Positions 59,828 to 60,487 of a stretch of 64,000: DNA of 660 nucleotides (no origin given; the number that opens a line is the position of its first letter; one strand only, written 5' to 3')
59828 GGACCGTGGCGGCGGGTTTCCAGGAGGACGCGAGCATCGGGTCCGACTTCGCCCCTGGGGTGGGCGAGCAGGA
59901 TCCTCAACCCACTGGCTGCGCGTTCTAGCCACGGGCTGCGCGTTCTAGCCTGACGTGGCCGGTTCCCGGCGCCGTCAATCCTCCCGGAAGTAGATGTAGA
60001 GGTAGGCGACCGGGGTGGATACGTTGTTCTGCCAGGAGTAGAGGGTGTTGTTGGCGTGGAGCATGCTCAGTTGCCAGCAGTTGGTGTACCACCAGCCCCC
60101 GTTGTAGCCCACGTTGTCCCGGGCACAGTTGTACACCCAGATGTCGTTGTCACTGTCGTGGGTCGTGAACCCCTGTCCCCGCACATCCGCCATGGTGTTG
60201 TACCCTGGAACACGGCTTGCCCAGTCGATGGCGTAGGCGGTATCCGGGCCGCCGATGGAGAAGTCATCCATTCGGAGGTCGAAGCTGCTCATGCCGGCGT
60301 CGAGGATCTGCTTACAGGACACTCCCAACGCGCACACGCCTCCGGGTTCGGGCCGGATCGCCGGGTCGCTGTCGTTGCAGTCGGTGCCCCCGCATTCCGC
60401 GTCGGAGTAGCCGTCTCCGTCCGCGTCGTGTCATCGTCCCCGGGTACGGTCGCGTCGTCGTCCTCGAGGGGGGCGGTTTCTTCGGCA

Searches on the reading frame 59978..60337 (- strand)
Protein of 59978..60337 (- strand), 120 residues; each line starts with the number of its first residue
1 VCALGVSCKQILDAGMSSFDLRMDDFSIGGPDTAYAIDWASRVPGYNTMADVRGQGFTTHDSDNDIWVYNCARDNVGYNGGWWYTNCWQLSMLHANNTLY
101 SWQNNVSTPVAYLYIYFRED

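Call 24: search_protein_families(library=pfam, proteins=[window:59978-60337:-])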
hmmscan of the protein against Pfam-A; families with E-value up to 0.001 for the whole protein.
window:59978-60337:- (120 aa): 1 family
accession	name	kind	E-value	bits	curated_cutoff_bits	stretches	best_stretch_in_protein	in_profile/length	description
PF00147.23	Fibrinogen_C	-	4.1e-07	30.5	22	1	47-106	141-193/221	Fibrinogen beta and gamma chains, C-terminal globular domain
